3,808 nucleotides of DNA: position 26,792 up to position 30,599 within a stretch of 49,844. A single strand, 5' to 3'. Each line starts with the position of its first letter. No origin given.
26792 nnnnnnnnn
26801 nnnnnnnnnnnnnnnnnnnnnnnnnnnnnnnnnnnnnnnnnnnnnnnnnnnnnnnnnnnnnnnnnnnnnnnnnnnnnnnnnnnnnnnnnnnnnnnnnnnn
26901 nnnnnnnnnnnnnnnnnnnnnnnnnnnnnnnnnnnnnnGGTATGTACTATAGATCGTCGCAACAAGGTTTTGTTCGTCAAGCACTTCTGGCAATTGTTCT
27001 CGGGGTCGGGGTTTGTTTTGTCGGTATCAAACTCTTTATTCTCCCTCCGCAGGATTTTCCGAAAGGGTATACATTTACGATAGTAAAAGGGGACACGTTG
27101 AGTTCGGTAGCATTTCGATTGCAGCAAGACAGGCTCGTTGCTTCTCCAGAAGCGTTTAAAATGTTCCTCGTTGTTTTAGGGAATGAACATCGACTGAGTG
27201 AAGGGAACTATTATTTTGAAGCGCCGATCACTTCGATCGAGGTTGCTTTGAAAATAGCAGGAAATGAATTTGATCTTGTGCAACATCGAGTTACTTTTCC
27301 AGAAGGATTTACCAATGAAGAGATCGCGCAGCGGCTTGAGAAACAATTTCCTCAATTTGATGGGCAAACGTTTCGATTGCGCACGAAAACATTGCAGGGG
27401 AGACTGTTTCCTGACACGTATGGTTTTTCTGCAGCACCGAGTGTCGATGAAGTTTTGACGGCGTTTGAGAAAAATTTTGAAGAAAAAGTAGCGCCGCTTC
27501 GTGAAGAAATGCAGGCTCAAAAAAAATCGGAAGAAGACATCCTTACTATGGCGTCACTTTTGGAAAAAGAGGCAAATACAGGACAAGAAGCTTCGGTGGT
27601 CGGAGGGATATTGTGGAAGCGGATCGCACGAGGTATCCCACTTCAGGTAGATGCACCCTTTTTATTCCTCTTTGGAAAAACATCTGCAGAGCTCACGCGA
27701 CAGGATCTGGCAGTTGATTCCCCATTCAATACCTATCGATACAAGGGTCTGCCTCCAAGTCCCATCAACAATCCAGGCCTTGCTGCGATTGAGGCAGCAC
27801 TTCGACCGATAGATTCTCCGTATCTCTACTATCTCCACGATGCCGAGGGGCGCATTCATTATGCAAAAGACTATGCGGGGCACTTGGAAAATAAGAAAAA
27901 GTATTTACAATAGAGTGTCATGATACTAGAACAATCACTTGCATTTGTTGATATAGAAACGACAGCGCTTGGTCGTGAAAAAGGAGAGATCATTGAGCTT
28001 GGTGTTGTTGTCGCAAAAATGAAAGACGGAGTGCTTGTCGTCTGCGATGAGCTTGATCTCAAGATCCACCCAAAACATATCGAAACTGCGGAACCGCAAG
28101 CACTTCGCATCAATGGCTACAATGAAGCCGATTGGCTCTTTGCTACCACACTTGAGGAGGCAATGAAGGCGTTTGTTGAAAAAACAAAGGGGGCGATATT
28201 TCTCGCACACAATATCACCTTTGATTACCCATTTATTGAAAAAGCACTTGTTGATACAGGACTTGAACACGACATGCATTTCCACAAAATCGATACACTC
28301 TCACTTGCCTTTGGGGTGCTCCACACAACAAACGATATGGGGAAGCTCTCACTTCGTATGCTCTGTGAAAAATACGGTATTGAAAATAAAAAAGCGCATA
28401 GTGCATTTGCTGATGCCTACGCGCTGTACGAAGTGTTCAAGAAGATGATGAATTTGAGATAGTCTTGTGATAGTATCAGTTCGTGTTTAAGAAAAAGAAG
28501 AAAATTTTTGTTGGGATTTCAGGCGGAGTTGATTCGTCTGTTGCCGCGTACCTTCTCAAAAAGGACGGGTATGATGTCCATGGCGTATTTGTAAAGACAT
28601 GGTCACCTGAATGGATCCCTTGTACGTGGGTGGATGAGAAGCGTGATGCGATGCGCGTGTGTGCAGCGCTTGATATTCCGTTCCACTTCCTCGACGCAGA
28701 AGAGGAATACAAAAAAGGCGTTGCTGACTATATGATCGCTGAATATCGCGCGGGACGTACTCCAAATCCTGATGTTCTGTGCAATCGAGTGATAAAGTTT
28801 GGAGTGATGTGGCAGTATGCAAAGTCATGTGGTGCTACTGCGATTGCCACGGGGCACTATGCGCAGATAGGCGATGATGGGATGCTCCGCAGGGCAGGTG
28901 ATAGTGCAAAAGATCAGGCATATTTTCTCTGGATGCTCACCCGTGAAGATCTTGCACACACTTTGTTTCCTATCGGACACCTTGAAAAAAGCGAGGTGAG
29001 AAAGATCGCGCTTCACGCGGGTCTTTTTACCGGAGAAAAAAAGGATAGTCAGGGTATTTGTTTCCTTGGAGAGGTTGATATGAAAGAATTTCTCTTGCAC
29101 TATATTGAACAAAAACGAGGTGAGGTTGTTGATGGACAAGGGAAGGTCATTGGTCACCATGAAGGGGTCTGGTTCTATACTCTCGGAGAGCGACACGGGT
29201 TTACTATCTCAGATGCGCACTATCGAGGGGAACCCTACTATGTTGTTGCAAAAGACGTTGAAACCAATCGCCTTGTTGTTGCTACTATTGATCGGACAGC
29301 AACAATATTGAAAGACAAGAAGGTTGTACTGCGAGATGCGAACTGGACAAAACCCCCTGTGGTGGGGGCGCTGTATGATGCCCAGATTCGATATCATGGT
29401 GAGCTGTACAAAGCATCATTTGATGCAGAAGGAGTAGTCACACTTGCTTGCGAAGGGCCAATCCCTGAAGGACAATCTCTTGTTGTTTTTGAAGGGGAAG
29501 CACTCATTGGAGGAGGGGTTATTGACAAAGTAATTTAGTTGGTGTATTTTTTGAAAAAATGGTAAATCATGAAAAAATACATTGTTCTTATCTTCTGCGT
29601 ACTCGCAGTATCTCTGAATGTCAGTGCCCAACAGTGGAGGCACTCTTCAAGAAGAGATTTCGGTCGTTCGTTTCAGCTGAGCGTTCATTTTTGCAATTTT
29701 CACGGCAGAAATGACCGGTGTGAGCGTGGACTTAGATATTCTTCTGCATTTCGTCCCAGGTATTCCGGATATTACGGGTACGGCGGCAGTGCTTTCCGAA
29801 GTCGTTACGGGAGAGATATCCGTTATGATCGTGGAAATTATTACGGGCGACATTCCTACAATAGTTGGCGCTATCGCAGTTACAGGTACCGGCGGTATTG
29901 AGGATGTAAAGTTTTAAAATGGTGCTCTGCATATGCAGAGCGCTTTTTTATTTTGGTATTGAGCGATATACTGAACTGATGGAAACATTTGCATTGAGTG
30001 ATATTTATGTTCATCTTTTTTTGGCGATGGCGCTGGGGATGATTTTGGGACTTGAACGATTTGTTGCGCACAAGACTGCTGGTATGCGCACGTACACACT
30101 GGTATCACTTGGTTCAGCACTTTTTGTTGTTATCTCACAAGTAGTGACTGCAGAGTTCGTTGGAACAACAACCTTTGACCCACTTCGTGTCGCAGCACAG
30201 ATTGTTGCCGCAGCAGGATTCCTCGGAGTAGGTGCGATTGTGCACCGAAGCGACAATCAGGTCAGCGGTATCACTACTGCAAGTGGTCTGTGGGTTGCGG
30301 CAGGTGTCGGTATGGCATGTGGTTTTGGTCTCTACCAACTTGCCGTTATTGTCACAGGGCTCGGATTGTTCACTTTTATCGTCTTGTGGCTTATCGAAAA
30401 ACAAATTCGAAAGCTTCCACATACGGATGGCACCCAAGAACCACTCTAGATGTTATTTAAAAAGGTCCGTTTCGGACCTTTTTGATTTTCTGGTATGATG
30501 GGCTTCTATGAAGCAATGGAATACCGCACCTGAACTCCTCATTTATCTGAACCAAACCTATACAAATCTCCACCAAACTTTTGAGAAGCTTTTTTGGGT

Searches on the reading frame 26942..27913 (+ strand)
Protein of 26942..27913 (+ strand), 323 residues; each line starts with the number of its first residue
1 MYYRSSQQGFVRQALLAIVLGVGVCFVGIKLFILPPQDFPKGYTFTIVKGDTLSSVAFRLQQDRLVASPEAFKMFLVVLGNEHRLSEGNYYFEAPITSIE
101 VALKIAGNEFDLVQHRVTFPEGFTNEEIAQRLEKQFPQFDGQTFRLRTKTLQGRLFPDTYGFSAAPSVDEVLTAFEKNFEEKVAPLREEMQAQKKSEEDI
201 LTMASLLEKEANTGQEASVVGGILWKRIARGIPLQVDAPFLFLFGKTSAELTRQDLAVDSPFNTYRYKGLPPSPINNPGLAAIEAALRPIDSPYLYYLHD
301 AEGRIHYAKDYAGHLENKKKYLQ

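Call 12: search_protein_families(library=pfam, proteins=[window:26942-27913:+], max_evalue=0.01)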
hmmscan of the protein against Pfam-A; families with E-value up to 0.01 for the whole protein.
window:26942-27913:+ (323 aa): 1 family
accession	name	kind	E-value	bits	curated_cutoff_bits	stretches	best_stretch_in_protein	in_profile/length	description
PF02618.21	YceG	-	5.7e-67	226.5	32.4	1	45-320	1-275/275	YceG-like family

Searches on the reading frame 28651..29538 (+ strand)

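Call 58: search_protein_families(library=pfam, proteins=[window:28651-29538:+], max_evalue=0.001)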
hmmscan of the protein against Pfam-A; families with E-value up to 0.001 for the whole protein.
window:28651-29538:+ (295 aa): 3 families
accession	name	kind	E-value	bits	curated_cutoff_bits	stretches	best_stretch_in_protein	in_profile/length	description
PF03054.22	tRNA_Me_trans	-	7.4e-51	173.1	20.6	1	2-140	58-201/202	tRNA methyl transferase HUP domain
PF20259.3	tRNA_Me_trans_M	-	5.6e-22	77.5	27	1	145-211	1-65/66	tRNA methyl transferase PRC-barrel domain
PF20258.4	tRNA_Me_trans_C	-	6.4e-05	23.7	20.6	1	224-291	3-77/77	Aminomethyltransferase beta-barrel domain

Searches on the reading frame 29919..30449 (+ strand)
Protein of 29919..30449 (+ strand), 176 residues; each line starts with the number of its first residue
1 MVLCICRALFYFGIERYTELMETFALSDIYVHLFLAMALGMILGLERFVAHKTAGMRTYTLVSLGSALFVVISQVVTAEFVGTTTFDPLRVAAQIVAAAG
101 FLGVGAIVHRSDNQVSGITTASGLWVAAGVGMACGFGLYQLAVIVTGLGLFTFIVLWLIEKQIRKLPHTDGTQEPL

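Call 58: search_protein_families(library=pfam, proteins=[window:29919-30449:+], max_evalue=0.001)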
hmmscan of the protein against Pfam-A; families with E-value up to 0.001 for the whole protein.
window:29919-30449:+ (176 aa): 1 family
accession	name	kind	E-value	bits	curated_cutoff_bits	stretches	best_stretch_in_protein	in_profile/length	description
PF02308.21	MgtC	-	6.3e-33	114.1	31.4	1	33-160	1-119/121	MgtC family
